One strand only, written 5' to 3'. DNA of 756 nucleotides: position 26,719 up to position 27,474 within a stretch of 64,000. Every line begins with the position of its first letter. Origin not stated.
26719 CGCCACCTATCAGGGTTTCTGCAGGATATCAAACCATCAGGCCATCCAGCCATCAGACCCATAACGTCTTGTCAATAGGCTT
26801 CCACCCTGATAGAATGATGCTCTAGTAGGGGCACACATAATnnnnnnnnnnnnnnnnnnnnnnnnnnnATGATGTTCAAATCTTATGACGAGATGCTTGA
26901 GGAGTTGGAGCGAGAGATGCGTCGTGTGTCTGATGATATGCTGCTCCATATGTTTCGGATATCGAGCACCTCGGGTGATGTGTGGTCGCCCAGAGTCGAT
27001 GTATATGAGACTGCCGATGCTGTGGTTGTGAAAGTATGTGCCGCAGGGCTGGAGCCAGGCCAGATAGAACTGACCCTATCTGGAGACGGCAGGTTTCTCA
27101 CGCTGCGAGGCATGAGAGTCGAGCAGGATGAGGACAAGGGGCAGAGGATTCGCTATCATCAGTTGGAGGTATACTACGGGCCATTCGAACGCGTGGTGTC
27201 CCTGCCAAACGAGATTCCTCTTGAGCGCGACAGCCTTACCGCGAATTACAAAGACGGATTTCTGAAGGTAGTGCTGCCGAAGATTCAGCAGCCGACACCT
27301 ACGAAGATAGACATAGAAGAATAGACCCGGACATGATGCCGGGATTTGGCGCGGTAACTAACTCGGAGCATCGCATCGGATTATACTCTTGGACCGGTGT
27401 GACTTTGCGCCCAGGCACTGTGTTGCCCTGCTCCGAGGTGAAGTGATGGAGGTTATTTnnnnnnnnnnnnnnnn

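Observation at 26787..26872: hsp20 promoter with a 19-bp palindrome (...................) in the leader that is neither CIRCE nor HAIR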

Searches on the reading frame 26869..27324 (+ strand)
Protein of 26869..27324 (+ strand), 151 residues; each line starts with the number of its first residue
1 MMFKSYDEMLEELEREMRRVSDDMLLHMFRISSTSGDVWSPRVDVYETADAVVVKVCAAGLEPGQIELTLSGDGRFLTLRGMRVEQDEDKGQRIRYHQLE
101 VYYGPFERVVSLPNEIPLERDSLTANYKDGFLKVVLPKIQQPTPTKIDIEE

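Call 12: search_protein_families(library=pfam, proteins=[window:26869-27324:+])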
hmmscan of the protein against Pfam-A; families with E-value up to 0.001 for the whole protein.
window:26869-27324:+ (151 aa): 1 family
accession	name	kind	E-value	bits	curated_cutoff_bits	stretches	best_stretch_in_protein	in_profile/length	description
PF00011.27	HSP20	-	8.5e-09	35.9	20.8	1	45-149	2-101/102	Hsp20/alpha crystallin family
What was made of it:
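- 26869..27324 (+): hsp20 coding sequence (151 aa, alpha-crystallin domain). Pfam PF00011, E = 8.5e-9 (call 12).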

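Call 13: find_homologous_proteins(query=window:26869-27324:+)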
Query window:26869-27324:+ (151 aa): 209 proteins with E <= 0.001 among 227 candidates; the best 120 are listed.
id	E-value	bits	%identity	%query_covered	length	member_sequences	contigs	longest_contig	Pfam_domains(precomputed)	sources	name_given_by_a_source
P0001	3.2e-94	330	100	100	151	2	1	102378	PF00011.28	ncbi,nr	ncbi:Hsp20/alpha crystallin family protein [bacterium]|nr:Hsp20/alpha crystallin family protein [bac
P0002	4.1e-81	288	87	100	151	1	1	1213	PF00011.28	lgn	-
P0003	7.8e-81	287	87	100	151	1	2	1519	PF00011.28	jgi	-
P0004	9.7e-78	277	83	100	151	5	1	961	PF00011.28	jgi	-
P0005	1.5e-77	276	82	99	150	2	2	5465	PF00011.28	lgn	-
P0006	1.7e-77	276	81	100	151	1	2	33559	PF00011.28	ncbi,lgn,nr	ncbi:Hsp20/alpha crystallin family protein [bacterium]|nr:Hsp20/alpha crystallin family protein [bac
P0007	7.5e-77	274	81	99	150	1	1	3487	PF00011.28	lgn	-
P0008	8.7e-77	274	82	100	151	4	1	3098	PF00011.28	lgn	-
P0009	2.5e-75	269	79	99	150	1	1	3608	PF00011.28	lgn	-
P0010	1.5e-73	263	81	100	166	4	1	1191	PF00011.28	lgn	-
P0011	3.2e-73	262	79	99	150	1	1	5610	PF00011.28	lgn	-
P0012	3.4e-73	262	79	99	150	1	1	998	PF00011.28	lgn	-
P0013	3.6e-73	262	78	99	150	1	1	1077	PF00011.28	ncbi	-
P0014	8.8e-72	258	77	99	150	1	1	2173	PF00011.28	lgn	-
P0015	1.0e-71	257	77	99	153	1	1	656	PF00011.28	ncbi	-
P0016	2.2e-71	256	72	99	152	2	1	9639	PF00011.28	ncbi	ncbi:MAG: Hsp20/alpha crystallin family protein [Armatimonadota bacterium]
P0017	2.4e-71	256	77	99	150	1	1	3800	PF00011.28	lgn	-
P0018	4.4e-71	255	77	99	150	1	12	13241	PF00011.28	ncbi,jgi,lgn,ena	-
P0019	4.6e-71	255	75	99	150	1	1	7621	PF00011.28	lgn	-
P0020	4.9e-71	255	74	99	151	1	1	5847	PF00011.28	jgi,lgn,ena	-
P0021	5.1e-71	255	79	99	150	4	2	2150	PF00011.28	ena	-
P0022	6.8e-71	255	74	99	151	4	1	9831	PF00011.28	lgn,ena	-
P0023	7.3e-71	255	77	99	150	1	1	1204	PF00011.28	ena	-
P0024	8.0e-71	255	73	99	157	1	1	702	PF00011.28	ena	-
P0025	1.7e-70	253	74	99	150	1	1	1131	PF00011.28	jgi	jgi:HSP20 family protein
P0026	1.7e-70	253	77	99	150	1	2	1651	PF00011.28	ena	-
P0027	2.7e-70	253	77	99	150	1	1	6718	PF00011.28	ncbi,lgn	ncbi:MAG: Hsp20/alpha crystallin family protein [Armatimonadota bacterium]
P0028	3.3e-70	253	77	99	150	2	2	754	PF00011.28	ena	-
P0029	3.4e-70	252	77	99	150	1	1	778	PF00011.28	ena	-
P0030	3.6e-70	252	78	99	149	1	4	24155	PF00011.28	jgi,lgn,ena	-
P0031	4.0e-70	252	76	100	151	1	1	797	PF00011.28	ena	-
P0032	4.1e-70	252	75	99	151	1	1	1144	PF00011.28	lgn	-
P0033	5.5e-70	252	75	99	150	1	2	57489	PF00011.28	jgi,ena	jgi:HSP20 family protein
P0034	8.1e-70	251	73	99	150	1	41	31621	PF00011.28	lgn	-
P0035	8.2e-70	251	74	99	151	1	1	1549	PF00011.28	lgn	-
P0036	8.9e-70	251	78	99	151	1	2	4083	PF00011.28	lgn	-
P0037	1.3e-69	251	73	100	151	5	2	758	PF00011.28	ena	-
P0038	2.1e-69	250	71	99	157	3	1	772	PF00011.28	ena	-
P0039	2.2e-69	250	74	99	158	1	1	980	PF00011.28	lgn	-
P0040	2.8e-69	250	74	99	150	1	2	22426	PF00011.28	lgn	-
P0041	2.8e-69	250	72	99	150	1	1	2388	PF00011.28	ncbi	-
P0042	2.9e-69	249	75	99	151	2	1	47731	PF00011.28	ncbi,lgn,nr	ncbi:MAG: Hsp20/alpha crystallin family protein [Armatimonadetes bacterium]|nr:Hsp20/alpha crystalli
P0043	3.1e-69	249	75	99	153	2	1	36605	PF00011.28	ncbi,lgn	-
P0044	3.9e-69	249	75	99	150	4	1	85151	PF00011.28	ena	-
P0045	5.1e-69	249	77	99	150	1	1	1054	PF00011.28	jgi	jgi:HSP20 family protein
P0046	5.6e-69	249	72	99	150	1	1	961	PF00011.28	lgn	-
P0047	1.3e-68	247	73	99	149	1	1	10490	PF00011.28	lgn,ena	-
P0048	1.5e-68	247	77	99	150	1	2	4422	PF00011.28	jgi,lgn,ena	-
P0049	2.3e-68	247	71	99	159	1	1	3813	PF00011.28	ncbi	-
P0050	2.4e-68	246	72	99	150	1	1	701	PF00011.28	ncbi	-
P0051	3.1e-68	246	73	99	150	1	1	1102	PF00011.28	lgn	-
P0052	3.7e-68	246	75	99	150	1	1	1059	PF00011.28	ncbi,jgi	jgi:HSP20 family protein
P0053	4.3e-68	246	72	99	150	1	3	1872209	PF00011.28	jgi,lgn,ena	jgi:HSP20 family protein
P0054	4.9e-68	245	73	99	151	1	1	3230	PF00011.28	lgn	-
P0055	5.5e-68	245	72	99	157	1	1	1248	PF00011.28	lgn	-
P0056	6.1e-68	245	71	99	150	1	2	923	PF00011.28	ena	-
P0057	6.5e-68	245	75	99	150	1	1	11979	PF00011.28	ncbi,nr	ncbi:MAG: Hsp20/alpha crystallin family protein [Armatimonadetes bacterium]|nr:Hsp20/alpha crystalli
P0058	7.6e-68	245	73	99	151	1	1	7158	PF00011.28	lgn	-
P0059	9.1e-68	245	77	99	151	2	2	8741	PF00011.28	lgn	-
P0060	1.0e-67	244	71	99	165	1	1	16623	PF00011.28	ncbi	-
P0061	1.8e-67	244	75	99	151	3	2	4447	PF00011.28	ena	-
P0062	2.2e-67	243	71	99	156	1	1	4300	PF00011.28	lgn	-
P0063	2.2e-67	243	71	100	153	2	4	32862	PF00011.28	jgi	jgi:HSP20 family protein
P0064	4.3e-67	242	73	99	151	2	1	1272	PF00011.28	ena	-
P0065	4.5e-67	242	73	99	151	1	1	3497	PF00011.28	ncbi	-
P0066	4.7e-67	242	72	99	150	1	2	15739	PF00011.28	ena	-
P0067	5.5e-67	242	73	99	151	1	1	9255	PF00011.28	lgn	-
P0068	5.9e-67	242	72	99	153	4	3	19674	PF00011.28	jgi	-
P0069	8.0e-67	242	74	99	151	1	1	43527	PF00011.28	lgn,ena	-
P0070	8.1e-67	242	75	99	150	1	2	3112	PF00011.28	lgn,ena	-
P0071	8.3e-67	242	73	99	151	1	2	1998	PF00011.28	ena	-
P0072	9.1e-67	241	74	99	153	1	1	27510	PF00011.28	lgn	-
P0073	9.4e-67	241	70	99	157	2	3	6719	PF00011.28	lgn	-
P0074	1.5e-66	241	71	99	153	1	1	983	PF00011.28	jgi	jgi:HSP20 family protein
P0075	1.8e-66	240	73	99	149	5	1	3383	PF00011.28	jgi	jgi:HSP20 family protein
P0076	1.9e-66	240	72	99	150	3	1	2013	PF00011.28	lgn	-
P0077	1.9e-66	240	73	99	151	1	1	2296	PF00011.28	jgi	jgi:HSP20 family protein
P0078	2.0e-66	240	70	99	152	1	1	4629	PF00011.28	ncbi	-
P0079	2.1e-66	240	71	99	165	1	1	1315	PF00011.28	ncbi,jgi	jgi:HSP20 family protein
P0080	2.2e-66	240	68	99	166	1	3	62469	PF00011.28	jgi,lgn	jgi:HSP20 family protein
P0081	2.2e-66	240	72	99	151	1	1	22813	PF00011.28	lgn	-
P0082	2.4e-66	240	72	99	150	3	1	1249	PF00011.28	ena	-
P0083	3.7e-66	239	74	99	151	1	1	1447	PF00011.28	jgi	jgi:HSP20 family protein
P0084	4.0e-66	239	74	99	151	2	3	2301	PF00011.28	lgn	-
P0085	4.0e-66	239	71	99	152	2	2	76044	PF00011.28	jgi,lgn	-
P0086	6.4e-66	239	73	99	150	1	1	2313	PF00011.28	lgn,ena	-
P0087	7.8e-66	238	72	99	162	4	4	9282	PF00011.28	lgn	-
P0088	9.0e-66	238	70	99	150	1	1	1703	PF00011.28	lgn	-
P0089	1.1e-65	238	70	99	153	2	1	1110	PF00011.28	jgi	jgi:HSP20 family protein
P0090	1.3e-65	238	72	99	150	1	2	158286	PF00011.28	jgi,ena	-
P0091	1.3e-65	238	72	99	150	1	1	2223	PF00011.28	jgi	-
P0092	1.3e-65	238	73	99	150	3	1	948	PF00011.28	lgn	-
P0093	1.5e-65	237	72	99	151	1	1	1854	PF00011.28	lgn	-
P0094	1.6e-65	237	72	99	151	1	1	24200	PF00011.28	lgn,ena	-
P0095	1.8e-65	237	73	99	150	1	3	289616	PF00011.28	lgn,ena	-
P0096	1.8e-65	237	72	97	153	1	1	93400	PF00011.28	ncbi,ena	-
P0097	1.9e-65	237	76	92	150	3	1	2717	PF00011.28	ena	-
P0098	2.2e-65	237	73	99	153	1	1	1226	PF00011.28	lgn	-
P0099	2.4e-65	237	72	99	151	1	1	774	PF00011.28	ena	-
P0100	3.6e-65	236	72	99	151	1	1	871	PF00011.28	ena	-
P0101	3.7e-65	236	72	99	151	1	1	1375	PF00011.28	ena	-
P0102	4.0e-65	236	71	99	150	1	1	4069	PF00011.28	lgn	-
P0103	4.7e-65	236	74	99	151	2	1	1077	PF00011.28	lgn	-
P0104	4.8e-65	236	74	99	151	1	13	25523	PF00011.28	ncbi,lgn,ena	-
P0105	5.3e-65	236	72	99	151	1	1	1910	PF00011.28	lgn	-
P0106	6.3e-65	235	75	91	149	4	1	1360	PF00011.28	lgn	-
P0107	7.1e-65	235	70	100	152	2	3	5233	PF00011.28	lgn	-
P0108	1.1e-64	235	71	99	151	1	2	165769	PF00011.28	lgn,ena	-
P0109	1.1e-64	235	72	99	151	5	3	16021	PF00011.28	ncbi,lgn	-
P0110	1.9e-64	234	71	99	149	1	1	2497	PF00011.28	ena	-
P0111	2.1e-64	234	73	99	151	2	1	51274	PF00011.28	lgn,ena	-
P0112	3.5e-64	233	73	95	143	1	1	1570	PF00011.28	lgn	-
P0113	3.6e-64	233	72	99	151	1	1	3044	PF00011.28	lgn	-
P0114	4.2e-64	233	69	99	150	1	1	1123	PF00011.28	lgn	-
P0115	4.3e-64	233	71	99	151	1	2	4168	PF00011.28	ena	-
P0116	4.3e-64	233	72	99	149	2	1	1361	PF00011.28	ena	-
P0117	4.5e-64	233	72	99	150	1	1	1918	PF00011.28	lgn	-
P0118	4.5e-64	233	69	99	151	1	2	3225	PF00011.28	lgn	-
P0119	5.8e-64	232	70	99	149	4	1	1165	PF00011.28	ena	-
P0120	1.1e-63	231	75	91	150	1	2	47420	PF00011.28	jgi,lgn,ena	-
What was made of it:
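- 26869..27324 (+): 209 homologues, the best ones named Armatimonadota Hsp20 (call 13).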

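Call 16: find_related_loci(query=A1, collection=genome_contigs, flank=6000)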
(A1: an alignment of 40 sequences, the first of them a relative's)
Query A1 (151 aa) in genome_contigs; peptide patterns used: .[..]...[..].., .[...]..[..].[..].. (x = any residue, [..] = any of these).
93 stretches matched a pattern; 66 encode a relative of the query (tblastn E <= 1e-3); 65 distinct loci.
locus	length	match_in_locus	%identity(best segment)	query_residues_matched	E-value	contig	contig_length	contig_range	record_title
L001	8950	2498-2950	81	1-151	9e-83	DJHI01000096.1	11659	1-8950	MAG TPA_asm: Armatimonadetes bacterium UBA5829 UBA5829_contig_5308, whole genome shotgun sequence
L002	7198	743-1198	72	2-151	4e-77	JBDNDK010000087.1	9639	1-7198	MAG: Armatimonadota bacterium isolate RM_bin9_OCT21 C87, whole genome shotgun sequence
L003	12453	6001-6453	83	1-151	2e-76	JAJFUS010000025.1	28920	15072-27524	MAG: bacterium isolate bin.50 k141_678770, whole genome shotgun sequence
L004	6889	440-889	72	1-151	2e-73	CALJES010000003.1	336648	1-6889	MAG: uncultured bacterium isolate S1_Bin_METABAT__45_1 genome assembly, contig: c_000000420745, whole genome shotgun seq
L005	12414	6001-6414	78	1-138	2e-73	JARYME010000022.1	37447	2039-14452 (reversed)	MAG: Armatimonadota bacterium isolate A05DMB-I-24 NODE_22_length_37447_cov_4.235563, whole genome shotgun sequence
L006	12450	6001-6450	72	1-150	8e-73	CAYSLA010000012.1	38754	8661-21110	MAG TPA_asm: uncultured bacterium isolate SRP098346_co1_397 genome assembly, contig: NODE_609_length_38754_cov_13.117600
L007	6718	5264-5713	77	2-151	9e-70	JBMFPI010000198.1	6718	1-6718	MAG: Armatimonadota bacterium isolate KM4338-59 NODE_198_length_6718_cov_3.580635, whole genome shotgun sequence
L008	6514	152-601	69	2-150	8e-68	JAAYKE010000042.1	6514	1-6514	MAG: Armatimonadota bacterium isolate AS10tlH2TH_383 84845_AS10, whole genome shotgun sequence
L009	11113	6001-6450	75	1-150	7e-68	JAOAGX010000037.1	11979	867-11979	MAG: Armatimonadota bacterium isolate SKW42 NODE_37_length_11979_cov_3.563351, whole genome shotgun sequence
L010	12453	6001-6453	75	2-151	2e-66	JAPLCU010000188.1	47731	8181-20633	MAG: Armatimonadota bacterium isolate LacPavin_0920_SED3_MAG_51_14 LacPavin_0920_SED3_scaffold_4165033, whole genome sho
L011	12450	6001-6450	73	2-150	4e-64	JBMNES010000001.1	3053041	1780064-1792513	MAG: Armatimonadota bacterium isolate SBF912LR0HQ0044 contig_28947, whole genome shotgun sequence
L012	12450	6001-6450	73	2-150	5e-64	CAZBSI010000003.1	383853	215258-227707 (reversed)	MAG TPA_asm: uncultured bacterium isolate SRP216815_co1_264 genome assembly, contig: NODE_17_length_383853_cov_73.440982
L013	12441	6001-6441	71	1-147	3e-63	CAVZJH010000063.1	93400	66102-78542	MAG: uncultured bacterium isolate MFD01112.bin.2.12 genome assembly, contig: contig_2545, whole genome shotgun sequence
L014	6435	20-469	71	2-150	2e-62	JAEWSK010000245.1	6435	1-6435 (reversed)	MAG: Armatimonadota bacterium isolate OH_SDB_104 k127_661544, whole genome shotgun sequence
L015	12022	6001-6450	72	2-150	4e-62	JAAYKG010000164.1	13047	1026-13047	MAG: Armatimonadota bacterium isolate AS10tlH2TH_387 187392_AS10, whole genome shotgun sequence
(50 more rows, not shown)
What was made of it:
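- Tried and rejected: The single genome-collection scan had already been spent on collecting orthologues (call 16).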

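Call 19: find_encoding_contigs(protein=P0002, flank=3000, max_places=3)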
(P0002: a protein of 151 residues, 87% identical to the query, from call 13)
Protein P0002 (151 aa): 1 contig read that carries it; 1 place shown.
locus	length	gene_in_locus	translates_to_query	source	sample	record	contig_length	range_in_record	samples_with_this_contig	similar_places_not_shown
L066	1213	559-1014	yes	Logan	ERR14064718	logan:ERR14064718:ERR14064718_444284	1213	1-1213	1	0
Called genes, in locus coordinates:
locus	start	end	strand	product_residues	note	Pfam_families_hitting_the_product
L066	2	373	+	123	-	?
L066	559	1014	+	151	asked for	PF00011:HSP20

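Call 20: find_encoding_contigs(protein=P0003, flank=3000, max_places=3)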
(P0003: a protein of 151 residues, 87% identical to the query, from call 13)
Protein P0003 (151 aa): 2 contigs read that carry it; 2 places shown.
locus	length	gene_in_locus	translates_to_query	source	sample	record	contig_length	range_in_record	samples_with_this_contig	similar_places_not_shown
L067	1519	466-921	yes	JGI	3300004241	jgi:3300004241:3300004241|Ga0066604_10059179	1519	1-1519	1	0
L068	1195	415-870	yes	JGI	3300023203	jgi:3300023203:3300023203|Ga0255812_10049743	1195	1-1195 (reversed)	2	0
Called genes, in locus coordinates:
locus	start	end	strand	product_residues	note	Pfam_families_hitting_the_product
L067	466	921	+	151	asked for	PF00011:HSP20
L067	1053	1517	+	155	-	?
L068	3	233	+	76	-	?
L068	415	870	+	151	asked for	PF00011:HSP20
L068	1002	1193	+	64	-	?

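Call 21: find_encoding_contigs(protein=P0005, flank=3000, max_places=3)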
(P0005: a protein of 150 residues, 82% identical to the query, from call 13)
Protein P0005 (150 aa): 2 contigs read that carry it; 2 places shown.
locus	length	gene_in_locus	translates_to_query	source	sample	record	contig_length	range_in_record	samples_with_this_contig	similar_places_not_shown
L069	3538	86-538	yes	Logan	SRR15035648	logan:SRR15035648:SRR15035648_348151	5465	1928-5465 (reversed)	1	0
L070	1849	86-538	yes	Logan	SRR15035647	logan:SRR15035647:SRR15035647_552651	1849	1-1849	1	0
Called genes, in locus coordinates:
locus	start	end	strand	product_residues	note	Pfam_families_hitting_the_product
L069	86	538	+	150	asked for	PF00011:HSP20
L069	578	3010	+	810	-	PF02190:LON_substr_bdg, PF00004:AAA, PF07728:AAA_5 (weak), PF22667:Lon_lid, PF05362:Lon_C, PF13541:ChlI (weak)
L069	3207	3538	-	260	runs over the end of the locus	PF13026:DUF3887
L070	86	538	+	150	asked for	PF00011:HSP20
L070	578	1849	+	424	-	?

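Call 22: find_encoding_contigs(protein=P0004, flank=3000, max_places=3)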
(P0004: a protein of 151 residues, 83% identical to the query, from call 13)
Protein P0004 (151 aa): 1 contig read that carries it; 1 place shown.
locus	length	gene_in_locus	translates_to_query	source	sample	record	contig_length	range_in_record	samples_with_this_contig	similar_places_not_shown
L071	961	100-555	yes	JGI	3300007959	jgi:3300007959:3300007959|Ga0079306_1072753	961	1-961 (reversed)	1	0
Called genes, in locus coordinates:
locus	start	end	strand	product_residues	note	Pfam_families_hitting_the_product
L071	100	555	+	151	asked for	PF00011:HSP20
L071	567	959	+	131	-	?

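Call 23: find_encoding_contigs(protein=P0008, flank=3000, max_places=3)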
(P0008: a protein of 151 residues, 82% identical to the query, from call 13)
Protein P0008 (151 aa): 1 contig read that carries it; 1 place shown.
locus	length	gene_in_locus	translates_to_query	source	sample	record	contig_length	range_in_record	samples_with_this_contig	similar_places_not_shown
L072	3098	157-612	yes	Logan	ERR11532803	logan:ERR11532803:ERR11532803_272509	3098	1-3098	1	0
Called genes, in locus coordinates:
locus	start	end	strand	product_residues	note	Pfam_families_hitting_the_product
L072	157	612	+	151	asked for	PF00011:HSP20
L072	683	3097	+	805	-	?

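Call 24: find_encoding_contigs(protein=P0007, flank=3000, max_places=3)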
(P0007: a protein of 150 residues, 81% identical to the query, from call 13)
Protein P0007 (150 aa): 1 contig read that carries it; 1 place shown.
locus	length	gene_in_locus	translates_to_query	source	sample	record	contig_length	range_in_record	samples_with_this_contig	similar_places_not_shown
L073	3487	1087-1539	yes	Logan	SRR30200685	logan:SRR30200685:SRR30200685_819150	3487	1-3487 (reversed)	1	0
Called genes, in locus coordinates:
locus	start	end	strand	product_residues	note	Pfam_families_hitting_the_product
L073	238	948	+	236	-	PF01261:AP_endonuc_2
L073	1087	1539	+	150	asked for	PF00011:HSP20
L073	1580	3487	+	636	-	?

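Call 25: find_encoding_contigs(protein=P0010, flank=3000, max_places=3)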
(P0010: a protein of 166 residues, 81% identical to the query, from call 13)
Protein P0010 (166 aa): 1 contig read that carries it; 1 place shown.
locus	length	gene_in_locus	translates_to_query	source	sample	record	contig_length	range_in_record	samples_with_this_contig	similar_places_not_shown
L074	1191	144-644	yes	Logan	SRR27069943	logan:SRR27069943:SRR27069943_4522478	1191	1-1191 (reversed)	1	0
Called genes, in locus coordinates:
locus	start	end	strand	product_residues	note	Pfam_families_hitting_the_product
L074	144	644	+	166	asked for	PF00011:HSP20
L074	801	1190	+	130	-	?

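Call 27: find_related_loci(query=A1, collection=metagenome_contigs, flank=1500)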
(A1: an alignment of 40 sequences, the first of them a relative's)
Query A1 (151 aa) in metagenome_contigs; peptide patterns used: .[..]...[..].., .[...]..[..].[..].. (x = any residue, [..] = any of these).
173 stretches matched a pattern; 81 encode a relative of the query (tblastn E <= 1e-3); the best 80 are kept; 80 distinct loci.
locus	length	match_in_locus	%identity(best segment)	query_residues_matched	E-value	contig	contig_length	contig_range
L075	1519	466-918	87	1-151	7e-83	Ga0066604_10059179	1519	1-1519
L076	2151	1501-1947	78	2-150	4e-78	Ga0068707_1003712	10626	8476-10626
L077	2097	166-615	77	2-151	3e-78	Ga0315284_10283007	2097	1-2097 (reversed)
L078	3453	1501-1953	71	1-151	1e-73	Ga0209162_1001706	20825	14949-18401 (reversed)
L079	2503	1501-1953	71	1-151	5e-74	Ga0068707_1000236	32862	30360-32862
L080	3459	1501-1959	70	1-151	1e-73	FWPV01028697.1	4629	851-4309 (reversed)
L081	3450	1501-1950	72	1-150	3e-73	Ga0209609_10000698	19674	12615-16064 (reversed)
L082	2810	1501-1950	73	1-151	6e-73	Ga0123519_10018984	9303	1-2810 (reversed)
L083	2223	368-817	72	1-150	6e-74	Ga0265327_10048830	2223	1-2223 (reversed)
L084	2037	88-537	69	2-150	6e-70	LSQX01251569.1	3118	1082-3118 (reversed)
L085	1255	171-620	69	2-151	5e-73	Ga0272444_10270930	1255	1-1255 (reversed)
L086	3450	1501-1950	67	1-150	1e-68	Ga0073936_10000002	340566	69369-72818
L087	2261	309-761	71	1-151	2e-68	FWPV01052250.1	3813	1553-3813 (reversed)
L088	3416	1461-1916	73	1-151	7e-68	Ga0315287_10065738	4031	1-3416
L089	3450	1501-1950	73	1-150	5e-67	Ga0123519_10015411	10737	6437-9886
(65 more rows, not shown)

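Call 80: find_encoding_contigs(protein=P0009, flank=1500, max_places=2)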
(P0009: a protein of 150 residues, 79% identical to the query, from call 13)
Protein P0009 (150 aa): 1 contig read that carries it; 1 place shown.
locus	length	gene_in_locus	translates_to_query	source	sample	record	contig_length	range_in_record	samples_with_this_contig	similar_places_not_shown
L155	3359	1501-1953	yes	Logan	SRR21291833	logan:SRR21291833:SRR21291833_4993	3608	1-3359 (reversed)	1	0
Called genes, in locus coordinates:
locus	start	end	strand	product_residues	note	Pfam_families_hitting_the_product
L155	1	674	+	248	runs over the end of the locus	PF01261:AP_endonuc_2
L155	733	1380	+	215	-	PF02633:Creatininase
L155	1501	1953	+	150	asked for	PF00011:HSP20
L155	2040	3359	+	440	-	?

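Call 81: find_encoding_contigs(protein=P0011, flank=1500, max_places=2)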
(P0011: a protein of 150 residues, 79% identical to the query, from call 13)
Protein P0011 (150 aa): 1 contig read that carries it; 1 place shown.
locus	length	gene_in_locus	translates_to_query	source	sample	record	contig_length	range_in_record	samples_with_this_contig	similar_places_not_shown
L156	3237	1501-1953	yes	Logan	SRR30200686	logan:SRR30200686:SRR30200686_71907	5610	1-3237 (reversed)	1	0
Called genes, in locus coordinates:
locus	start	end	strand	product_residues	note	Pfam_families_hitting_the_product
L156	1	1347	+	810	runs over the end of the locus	PF06165:GH94_b-supersand, PF17167:Glyco_hydro_94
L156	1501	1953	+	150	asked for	PF00011:HSP20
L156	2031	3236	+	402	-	?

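Call 82: find_encoding_contigs(protein=P0036, flank=1500, max_places=2)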
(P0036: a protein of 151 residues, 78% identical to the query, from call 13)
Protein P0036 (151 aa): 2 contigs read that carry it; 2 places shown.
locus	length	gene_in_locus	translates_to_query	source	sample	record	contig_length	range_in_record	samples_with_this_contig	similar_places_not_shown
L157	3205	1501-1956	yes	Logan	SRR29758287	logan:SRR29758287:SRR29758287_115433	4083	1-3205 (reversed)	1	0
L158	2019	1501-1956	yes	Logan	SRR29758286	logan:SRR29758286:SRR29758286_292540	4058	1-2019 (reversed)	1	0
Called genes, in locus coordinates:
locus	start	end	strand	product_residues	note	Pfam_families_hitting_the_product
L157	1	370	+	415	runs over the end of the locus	?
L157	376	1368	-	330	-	PF14488:DUF4434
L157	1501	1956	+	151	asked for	PF00011:HSP20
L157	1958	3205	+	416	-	?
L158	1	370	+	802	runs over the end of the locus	?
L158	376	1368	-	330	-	PF14488:DUF4434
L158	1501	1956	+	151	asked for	PF00011:HSP20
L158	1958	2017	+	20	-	?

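Call 83: find_encoding_contigs(protein=P0014, flank=1500, max_places=2)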
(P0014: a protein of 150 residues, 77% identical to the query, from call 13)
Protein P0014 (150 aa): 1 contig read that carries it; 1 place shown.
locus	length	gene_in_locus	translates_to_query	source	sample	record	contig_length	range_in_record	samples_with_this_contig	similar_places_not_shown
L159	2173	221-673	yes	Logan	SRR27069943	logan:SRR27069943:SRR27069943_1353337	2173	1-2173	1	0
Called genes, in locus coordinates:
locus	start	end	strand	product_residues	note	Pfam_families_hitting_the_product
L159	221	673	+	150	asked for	PF00011:HSP20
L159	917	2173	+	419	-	?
